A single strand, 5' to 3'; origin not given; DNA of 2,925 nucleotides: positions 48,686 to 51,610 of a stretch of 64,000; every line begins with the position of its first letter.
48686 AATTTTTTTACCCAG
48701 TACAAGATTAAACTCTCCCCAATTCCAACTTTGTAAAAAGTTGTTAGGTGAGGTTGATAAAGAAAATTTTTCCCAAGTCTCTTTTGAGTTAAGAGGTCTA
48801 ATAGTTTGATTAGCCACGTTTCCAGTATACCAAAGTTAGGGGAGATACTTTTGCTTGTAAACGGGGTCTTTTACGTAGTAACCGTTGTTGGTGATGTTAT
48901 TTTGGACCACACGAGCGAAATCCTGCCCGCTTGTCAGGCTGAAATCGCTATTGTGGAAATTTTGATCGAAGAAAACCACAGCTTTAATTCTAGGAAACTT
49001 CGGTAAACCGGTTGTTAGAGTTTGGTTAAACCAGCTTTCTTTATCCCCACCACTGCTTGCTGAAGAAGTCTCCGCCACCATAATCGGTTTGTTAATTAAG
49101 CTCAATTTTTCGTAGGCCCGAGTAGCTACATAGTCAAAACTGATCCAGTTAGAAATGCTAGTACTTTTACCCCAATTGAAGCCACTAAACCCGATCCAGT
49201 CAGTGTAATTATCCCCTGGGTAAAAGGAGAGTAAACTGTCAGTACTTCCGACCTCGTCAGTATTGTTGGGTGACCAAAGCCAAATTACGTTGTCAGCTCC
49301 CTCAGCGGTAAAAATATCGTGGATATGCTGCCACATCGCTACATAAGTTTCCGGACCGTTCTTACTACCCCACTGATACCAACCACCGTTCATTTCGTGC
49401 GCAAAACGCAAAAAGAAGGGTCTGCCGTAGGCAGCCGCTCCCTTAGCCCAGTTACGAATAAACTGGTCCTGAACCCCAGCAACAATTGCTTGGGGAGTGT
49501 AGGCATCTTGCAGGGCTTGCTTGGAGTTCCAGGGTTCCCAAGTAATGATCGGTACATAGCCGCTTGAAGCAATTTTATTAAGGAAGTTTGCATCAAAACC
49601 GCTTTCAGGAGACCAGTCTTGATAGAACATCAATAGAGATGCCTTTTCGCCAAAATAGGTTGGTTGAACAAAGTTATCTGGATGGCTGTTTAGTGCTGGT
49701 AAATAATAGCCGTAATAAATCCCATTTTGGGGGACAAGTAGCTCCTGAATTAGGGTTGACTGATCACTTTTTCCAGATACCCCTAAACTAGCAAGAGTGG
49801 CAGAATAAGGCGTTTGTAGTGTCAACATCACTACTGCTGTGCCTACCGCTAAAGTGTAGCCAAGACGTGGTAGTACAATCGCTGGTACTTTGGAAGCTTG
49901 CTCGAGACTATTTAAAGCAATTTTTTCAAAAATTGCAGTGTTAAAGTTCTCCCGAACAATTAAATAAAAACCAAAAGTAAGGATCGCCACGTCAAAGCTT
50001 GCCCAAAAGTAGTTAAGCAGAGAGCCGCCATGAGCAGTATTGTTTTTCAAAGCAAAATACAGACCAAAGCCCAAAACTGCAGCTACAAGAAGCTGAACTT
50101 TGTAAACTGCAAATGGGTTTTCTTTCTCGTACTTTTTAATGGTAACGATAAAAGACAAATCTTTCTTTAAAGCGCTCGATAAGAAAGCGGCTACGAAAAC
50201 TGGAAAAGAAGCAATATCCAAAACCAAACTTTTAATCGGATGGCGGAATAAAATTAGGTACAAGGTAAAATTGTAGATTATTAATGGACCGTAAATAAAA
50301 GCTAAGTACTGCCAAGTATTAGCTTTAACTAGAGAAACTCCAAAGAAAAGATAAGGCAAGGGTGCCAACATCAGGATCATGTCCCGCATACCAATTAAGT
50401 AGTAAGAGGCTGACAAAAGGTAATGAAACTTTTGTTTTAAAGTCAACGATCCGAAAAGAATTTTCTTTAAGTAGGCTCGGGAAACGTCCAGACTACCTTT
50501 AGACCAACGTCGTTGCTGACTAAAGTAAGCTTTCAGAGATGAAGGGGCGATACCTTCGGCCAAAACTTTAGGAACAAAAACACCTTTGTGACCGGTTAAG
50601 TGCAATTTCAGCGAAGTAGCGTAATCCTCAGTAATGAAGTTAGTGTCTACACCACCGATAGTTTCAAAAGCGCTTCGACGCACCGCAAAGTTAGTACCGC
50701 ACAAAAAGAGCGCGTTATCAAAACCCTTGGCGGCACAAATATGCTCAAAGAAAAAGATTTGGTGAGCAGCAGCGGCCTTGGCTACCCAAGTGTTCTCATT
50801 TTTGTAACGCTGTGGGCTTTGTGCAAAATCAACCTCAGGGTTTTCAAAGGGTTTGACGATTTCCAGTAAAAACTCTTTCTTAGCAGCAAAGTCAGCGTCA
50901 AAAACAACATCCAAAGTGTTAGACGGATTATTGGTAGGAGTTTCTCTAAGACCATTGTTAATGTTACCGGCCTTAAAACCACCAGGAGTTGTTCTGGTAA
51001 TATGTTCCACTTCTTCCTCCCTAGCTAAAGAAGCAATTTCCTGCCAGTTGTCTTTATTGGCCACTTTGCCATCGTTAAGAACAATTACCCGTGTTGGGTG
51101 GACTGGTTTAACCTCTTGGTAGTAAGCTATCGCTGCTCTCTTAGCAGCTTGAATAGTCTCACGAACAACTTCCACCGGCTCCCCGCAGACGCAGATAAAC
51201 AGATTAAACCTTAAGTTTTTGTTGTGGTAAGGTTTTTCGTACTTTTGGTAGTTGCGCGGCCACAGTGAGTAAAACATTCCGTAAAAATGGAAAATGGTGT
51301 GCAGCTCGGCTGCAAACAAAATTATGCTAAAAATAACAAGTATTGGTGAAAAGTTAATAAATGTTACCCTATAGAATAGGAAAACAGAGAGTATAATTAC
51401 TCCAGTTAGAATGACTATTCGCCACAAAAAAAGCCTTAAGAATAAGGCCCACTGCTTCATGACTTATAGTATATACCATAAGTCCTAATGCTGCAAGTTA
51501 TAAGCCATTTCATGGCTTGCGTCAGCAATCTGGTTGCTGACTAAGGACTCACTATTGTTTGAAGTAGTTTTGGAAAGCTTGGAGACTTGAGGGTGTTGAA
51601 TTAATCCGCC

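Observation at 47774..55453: Polysaccharide synthesis and remodelling locus: GT2 synthase fused to a GH26-like hydrolase, extra GH26 paralog, FemAB, CBM-CE4 deacetylase, GH16 lipoprotein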

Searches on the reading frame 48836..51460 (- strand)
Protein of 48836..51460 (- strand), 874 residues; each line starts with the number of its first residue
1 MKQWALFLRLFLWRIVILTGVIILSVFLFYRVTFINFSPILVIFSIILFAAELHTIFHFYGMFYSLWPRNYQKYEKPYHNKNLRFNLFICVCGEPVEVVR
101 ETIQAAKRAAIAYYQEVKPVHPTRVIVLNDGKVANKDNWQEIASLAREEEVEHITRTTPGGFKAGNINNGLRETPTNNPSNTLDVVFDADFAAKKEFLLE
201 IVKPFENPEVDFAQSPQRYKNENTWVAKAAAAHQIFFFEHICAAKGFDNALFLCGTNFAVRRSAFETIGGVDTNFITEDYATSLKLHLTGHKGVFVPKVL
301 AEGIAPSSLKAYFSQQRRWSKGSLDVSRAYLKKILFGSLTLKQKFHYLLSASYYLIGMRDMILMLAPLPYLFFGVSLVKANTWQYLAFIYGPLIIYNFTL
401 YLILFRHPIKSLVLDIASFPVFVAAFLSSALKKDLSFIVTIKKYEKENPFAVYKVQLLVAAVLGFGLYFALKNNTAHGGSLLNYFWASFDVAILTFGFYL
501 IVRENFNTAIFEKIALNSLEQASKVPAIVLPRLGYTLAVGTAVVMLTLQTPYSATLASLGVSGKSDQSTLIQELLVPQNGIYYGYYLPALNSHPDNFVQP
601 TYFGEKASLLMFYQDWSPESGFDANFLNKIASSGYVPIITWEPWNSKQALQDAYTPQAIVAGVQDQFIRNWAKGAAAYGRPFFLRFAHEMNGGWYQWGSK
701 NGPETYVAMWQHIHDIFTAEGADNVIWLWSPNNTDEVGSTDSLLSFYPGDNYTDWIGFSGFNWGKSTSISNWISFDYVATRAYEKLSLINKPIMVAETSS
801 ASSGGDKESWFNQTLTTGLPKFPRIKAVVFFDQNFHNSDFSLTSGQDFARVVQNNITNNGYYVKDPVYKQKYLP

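Call 4: search_protein_families(library=pfam, proteins=[window:48836-51460:-], max_evalue=0.01)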
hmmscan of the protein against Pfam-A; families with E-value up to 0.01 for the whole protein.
window:48836-51460:- (874 aa): 5 families
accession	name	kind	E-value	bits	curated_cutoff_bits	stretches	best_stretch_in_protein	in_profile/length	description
PF13632.12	Glyco_trans_2_3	-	4.6e-22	79.3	27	1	186-383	4-183/198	Glycosyl transferase family group 2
PF13641.12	Glyco_tranf_2_3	-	1.9e-19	71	27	1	98-322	15-230/230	Glycosyltransferase like family 2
PF02156.21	Glyco_hydro_26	-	2.2e-14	54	20.2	1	668-769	139-237/311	Glycosyl hydrolase family 26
PF13506.12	Glyco_transf_21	-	7.7e-14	52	21.7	1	183-321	33-174/174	Glycosyl transferase family 21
PF00535.33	Glycos_transf_2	-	6.8e-12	46.1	23.3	1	88-268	3-167/168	Glycosyl transferase family 2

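Call 5: search_protein_families(library=ncbifam, proteins=[window:48836-51460:-], max_evalue=0.01)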
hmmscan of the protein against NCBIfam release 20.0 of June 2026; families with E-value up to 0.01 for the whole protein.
window:48836-51460:- (874 aa): 7 families
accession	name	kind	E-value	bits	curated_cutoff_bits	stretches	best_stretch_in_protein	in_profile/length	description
TIGR03030.1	CelA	equivalog_domain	5.7e-55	186.6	699.1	1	16-504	60-565/714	UDP-forming cellulose synthase catalytic subunit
NF008558.0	PRK11498.1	equivalog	2.1e-34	118.6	992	1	16-390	202-567/872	UDP-forming cellulose synthase catalytic subunit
TIGR03937.1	PgaC_IcaA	equivalog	3.4e-14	52.6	422.3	1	62-336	22-283/407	poly-beta-1,6-N-acetyl-D-glucosamine synthase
TIGR03472.1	HpnI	equivalog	5.9e-11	41.8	310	1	185-328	131-277/373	bacteriohopanetetrol glucosamine biosynthesis glycosyltransferase HpnI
NF053846.1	glyco_with_XrtP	equivalog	1.7e-06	27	520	1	253-391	224-364/440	XrtP-associated glycosyltransferase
TIGR04242.1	nodulat_NodC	equivalog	0.00027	20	550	1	145-324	102-285/395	chitooligosaccharide synthase NodC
TIGR03965.1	mycofact_glyco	equivalog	0.00038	19.4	280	1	99-329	82-306/467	mycofactocin biosynthesis glycosyltransferase MftF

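Call 6: find_homologous_proteins(query=window:48836-51460:-)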
Query window:48836-51460:- (874 aa): 623 proteins with E <= 0.001 among 8000 candidates; the best 120 are listed.
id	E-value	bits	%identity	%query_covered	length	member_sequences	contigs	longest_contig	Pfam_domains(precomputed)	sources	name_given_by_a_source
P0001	0.0e+0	1881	100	93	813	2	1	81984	PF13632.13,PF13506.14,PF13641.13,PF02156.22,PF00535.33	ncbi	ncbi:MAG TPA: glycosyltransferase family 2 protein [Candidatus Nanoarchaeia archaeon]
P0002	0.0e+0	1414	69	97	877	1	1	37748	PF13632.13,PF13506.14,PF13641.13,PF02156.22,PF00535.33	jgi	jgi:cellulose synthase/poly-beta-1,6-N-acetylglucosamine synthase-like glycosyltransferase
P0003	0.0e+0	1356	65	100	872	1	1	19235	PF13632.13,PF13506.14,PF13641.13,PF02156.22,PF00535.33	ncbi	-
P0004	0.0e+0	1346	68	96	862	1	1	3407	PF13632.13,PF13506.14,PF13641.13,PF02156.22,PF00535.33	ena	-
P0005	0.0e+0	1299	64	99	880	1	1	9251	PF13632.13,PF13506.14,PF13641.13,PF02156.22,PF00535.33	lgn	-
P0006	0.0e+0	1226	60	99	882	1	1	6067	PF13632.13,PF13506.14,PF13641.13,PF02156.22,PF00535.33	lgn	-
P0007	0.0e+0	1212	60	99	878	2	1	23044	PF13632.13,PF13506.14,PF13641.13,PF03552.21,PF02156.22,PF00535.33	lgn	-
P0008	0.0e+0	1210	60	99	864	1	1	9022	PF13632.13,PF13506.14,PF13641.13,PF02156.22,PF00535.33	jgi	-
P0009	0.0e+0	1189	61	99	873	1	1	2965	PF13632.13,PF13506.14,PF13641.13,PF02156.22,PF00535.33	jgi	jgi:cellulose synthase (UDP-forming)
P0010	0.0e+0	1184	62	95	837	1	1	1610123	PF13632.13,PF13506.14,PF13641.13,PF02156.22,PF00535.33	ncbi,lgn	-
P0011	0.0e+0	1171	58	99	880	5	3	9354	PF13632.13,PF13506.14,PF13641.13,PF02156.22,PF00535.33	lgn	-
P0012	0.0e+0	1157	57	100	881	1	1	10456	PF13632.13,PF13506.14,PF13641.13,PF02156.22,PF00535.33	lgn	-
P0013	0.0e+0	1144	62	90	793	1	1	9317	PF13632.13,PF13506.14,PF13641.13,PF02156.22,PF00535.33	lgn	-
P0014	0.0e+0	1120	57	99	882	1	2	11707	PF13632.13,PF13506.14,PF13641.13,PF02156.22,PF00535.33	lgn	-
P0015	0.0e+0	1112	56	97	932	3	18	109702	PF13632.13,PF13506.14,PF13641.13,PF02156.22,PF00535.33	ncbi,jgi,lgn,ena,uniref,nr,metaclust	ncbi:MAG: hypothetical protein A3D24_01380 [Candidatus Blackburnbacteria bacterium RIFCSPHIGHO2_02_F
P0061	4.7e-220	751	64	57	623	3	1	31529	PF13632.13,PF13506.14,PF13641.13,PF00535.33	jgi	jgi:cellulose synthase (UDP-forming)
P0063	2.0e-210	719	62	57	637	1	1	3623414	PF13632.13,PF13506.14,PF13641.13,PF00535.33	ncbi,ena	-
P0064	5.7e-209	714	62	56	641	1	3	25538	PF13632.13,PF13506.14,PF13641.13,PF00535.33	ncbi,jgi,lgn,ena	ncbi:MAG TPA: glycosyltransferase [Abditibacterium sp.]|jgi:cellulose synthase (UDP-forming)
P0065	4.0e-208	712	57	62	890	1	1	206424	PF13632.13,PF13506.14,PF13641.13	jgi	jgi:cellulose synthase/poly-beta-1,6-N-acetylglucosamine synthase-like glycosyltransferase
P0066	2.8e-206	706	57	60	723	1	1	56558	PF13632.13,PF13506.14,PF13641.13,PF00535.33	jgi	jgi:cellulose synthase (UDP-forming)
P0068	1.4e-205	703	59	58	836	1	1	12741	PF13632.13,PF13506.14,PF13641.13,PF01522.27,PF00535.33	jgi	-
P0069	3.0e-204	699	60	57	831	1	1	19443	PF13632.13,PF13506.14,PF13641.13,PF01522.27,PF00535.33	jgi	jgi:peptidoglycan/xylan/chitin deacetylase (PgdA/CDA1 family)/cellulose synthase/poly-beta-1,6-N-ace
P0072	3.2e-203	695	60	57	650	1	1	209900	PF13632.13,PF13506.14,PF13641.13,PF00535.33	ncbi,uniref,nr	ncbi:Glycosyltransferase, catalytic subunit of cellulose synthase and poly-beta-1,6-N-acetylglucosam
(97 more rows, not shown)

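Call 7: search_solved_structures(query=window:48836-51460:-, max_evalue=0.01, show_alignments=0)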
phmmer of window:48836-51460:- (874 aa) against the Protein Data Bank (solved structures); distinct sequences matched with E-value up to 0.01: 52.
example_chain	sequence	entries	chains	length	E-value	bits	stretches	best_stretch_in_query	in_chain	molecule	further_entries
2v3g_A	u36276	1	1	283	4.5e-43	150.6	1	604-845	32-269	ENDOGLUCANASE H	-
2bv9_A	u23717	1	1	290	4.8e-43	150.6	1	604-845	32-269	ENDOGLUCANASE H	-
2bvd_A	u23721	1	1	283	5.1e-43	150.5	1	604-845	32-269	ENDOGLUCANASE H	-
2vi0_A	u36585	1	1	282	8.7e-43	149.7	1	604-844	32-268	Endoglucanase H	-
2cip_A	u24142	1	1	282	1.3e-42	149.1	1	604-845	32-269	ENDOGLUCANASE H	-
6zpl_C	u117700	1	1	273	2.8e-42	148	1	604-845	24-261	Endoglucanase H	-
2cit_A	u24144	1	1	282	3.5e-42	147.7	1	604-845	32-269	ENDOGLUCANASE H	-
8xvi_R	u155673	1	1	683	3.3e-41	144.5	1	604-846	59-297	Endoglucanase H,Endothelin-1 receptor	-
8xvj_R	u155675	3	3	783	4.4e-41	144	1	604-850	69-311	Endoglucanase H,Endothelin-1 receptor,Soluble cytochrome b562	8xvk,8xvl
7xp4_R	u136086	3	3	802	7.9e-41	143.2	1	604-845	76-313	Endoglucanase H,Taste receptor type 2 member 46,Endoglucanase H,Taste receptor type 2 memb | Endoglucanase H,Taste receptor type 2 member 46,Bitter taste recept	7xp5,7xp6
5ej1_A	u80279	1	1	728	4.7e-34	120.8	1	27-498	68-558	Putative cellulose synthase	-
4hg6_A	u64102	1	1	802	6.1e-34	120.4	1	27-497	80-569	Cellulose Synthase Subunit A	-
4p00_A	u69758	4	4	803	6.1e-34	120.4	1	27-497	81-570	Cellulose Synthase A subunit | Cellulose Synthase subunit A | Putative cellulose synthase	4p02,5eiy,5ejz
7lby_A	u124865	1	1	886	2.2e-26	95.4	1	17-399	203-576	Cellulose synthase catalytic subunit [UDP-forming]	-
9b8v_E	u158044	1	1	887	2.2e-26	95.4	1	17-399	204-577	Cellulose synthase catalytic subunit [UDP-forming]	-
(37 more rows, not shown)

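Call 10: find_encoding_contigs(protein=P0002, flank=8000, max_places=3)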
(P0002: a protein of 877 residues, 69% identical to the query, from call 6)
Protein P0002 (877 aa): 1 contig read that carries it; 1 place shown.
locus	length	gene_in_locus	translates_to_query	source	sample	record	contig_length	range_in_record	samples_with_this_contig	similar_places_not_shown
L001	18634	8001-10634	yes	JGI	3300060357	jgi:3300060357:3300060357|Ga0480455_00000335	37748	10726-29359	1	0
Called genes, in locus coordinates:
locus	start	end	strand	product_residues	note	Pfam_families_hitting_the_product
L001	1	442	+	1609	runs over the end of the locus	-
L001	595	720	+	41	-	-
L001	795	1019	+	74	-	-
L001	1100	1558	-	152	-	PF20329:DUF6624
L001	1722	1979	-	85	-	-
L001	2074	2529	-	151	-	-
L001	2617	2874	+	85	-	-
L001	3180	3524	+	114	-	PF08818:DUF1801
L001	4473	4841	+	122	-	-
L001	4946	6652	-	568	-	PF01522:Polysacc_deac_1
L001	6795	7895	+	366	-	PF02156:Glyco_hydro_26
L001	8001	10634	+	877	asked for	PF00535:Glycos_transf_2, PF13641:Glyco_tranf_2_3, PF13506:Glyco_transf_21, PF13632:Glyco_trans_2_3, PF02156:Glyco_hydro_26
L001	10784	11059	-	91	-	-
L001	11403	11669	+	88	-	-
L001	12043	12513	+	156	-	PF06983:3-dmu-9_3-mt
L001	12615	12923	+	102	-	-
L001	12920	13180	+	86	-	-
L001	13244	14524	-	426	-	PF12704:MacB_PCD (weak), PF02687:FtsX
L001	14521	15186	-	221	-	PF00005:ABC_tran, PF02463:SMC_N (faint), PF13304:AAA_21 (faint)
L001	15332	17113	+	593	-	PF00009:GTP_EFTU, PF01926:MMR_HSR1 (weak), PF03144:GTP_EFTU_D2, PF22042:EF-G_D2, PF14492:EFG_III (weak), PF00679:EFG_C, PF21018:BipA_C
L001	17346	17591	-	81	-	-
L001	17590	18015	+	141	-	PF10901:DUF2690 (weak)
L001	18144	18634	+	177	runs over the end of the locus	PF01467:CTP_transf_like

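Call 11: find_encoding_contigs(protein=P0015, flank=8000, max_places=3)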
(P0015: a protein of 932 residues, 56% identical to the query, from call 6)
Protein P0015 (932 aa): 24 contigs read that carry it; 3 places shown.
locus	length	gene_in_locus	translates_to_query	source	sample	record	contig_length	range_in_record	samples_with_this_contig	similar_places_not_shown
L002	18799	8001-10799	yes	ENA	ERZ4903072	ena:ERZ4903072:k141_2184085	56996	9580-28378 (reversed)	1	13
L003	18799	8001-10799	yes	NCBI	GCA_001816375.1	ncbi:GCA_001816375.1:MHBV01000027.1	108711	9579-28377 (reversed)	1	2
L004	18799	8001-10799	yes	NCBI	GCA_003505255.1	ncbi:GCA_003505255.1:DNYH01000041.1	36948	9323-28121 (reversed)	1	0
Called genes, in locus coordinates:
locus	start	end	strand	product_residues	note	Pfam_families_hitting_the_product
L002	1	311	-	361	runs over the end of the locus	PF03462:PCRF, PF00472:RF-1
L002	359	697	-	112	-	-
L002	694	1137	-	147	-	-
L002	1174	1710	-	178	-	PF00254:FKBP_C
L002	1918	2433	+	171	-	-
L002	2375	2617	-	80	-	-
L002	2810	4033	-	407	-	PF01702:TGT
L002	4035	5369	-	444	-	PF02366:PMT, PF13231:PMT_2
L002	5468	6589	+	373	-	PF02156:Glyco_hydro_26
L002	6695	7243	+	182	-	PF04542:Sigma70_r2, PF08281:Sigma70_r4_2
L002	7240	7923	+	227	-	PF18915:DUF5667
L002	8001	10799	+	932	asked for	PF00535:Glycos_transf_2 (weak), PF13641:Glyco_tranf_2_3, PF13506:Glyco_transf_21, PF13632:Glyco_trans_2_3, PF02156:Glyco_hydro_26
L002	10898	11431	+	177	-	PF04542:Sigma70_r2, PF08281:Sigma70_r4_2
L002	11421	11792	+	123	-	-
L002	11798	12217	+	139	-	-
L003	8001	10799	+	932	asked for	PF00535:Glycos_transf_2 (weak), PF13641:Glyco_tranf_2_3, PF13506:Glyco_transf_21, PF13632:Glyco_trans_2_3, PF02156:Glyco_hydro_26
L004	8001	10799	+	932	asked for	PF00535:Glycos_transf_2 (weak), PF13641:Glyco_tranf_2_3, PF13506:Glyco_transf_21, PF13632:Glyco_trans_2_3, PF02156:Glyco_hydro_26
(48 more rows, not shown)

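Call 14: find_related_loci(query=A1, collection=genome_contigs, flank=10000)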
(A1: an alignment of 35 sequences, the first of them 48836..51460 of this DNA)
Query A1 (874 aa) in genome_contigs; peptide patterns used: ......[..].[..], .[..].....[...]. (x = any residue, [..] = any of these).
86 stretches matched a pattern; 23 encode a relative of the query (tblastn E <= 1e-3); 22 distinct loci.
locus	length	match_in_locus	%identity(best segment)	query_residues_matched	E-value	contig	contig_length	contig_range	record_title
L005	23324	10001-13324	61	1-869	0e+0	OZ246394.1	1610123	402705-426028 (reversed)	MAG: uncultured Gammaproteobacteria bacterium isolate SRP292972_co1_11 genome assembly, chromosome: 1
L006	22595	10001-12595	56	16-867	0e+0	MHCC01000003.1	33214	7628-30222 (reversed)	MAG: Candidatus Blackburnbacteria bacterium RIFCSPLOWO2_01_FULL_40_20 rifcsplowo2_01_scaffold_1764, whole genome shotgun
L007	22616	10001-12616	55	8-868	0e+0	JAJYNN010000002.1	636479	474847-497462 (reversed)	MAG: bacterium isolate DBS2-4.bin71 NODE_6_length_636479_cov_3.29991, whole genome shotgun sequence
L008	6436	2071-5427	55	7-867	0e+0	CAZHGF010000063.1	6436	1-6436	MAG TPA_asm: uncultured Gammaproteobacteria bacterium isolate binchicken_co134_1283 genome assembly, contig: NODE_26881_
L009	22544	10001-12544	56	29-867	0e+0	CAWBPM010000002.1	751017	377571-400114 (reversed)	MAG: Candidatus Levybacteria bacterium isolate MFD01476.bin.1.72 genome assembly, contig: contig_44254, whole genome sho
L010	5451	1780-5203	53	3-866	0e+0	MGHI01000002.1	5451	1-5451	MAG: Candidatus Woesebacteria bacterium RIFCSPLOWO2_01_FULL_39_61 rifcsplowo2_01_scaffold_111857, whole genome shotgun s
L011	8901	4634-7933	47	6-869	0e+0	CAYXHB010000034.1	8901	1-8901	MAG TPA_asm: uncultured Gammaproteobacteria bacterium isolate SRP344714_co2_163 genome assembly, contig: NODE_20795_leng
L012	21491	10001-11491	62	20-515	0e+0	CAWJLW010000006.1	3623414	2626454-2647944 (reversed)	MAG: uncultured bacterium isolate MFD02581.bin.1.61 genome assembly, contig: contig_19617, whole genome shotgun sequence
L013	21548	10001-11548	60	11-524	0e+0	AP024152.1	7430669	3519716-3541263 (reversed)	Abditibacteriota bacterium IAD-21 DNA, complete genome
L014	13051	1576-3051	62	24-514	0e+0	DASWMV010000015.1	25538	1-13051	MAG TPA_asm: Abditibacterium sp. isolate SMAG_U3396 k141_450680, whole genome shotgun sequence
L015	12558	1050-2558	60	11-512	0e+0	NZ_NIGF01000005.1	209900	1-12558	Abditibacterium utsteinense strain LMG 29911 Contig005, whole genome shotgun sequence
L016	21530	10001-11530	60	9-516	0e+0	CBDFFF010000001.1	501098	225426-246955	MAG: Abditibacterium sp. isolate fe9fba55-339d-4547-813a-2ef718579e7a genome assembly, contig: contig_1, whole genome sh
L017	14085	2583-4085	60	27-526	0e+0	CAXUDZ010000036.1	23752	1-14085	MAG TPA_asm: uncultured Abditibacterium sp. isolate public_SRR14722176_metawrap_bin.6 genome assembly, contig: public_SR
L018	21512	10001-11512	60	12-512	0e+0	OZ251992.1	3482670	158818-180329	MAG: Abditibacterium sp. isolate e3dcc289-0318-48a8-9771-5f451622e1db genome assembly, chromosome: 1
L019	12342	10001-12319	57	11-832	0e+0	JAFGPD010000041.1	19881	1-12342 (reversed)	MAG: Candidatus Woesebacteria bacterium isolate Zod_Metabat.670 k87_7996779, whole genome shotgun sequence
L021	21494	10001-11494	50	14-512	8e-171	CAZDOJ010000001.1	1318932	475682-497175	MAG TPA_asm: uncultured Gammaproteobacteria bacterium isolate SRP292972_co3_93 genome assembly, contig: NODE_1_length_13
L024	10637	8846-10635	67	14-854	1e-153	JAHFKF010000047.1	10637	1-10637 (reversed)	MAG: Candidatus Levyibacteriota bacterium isolate nzgw403 NODE_4541_length_10638_cov_3.348769, whole genome shotgun sequ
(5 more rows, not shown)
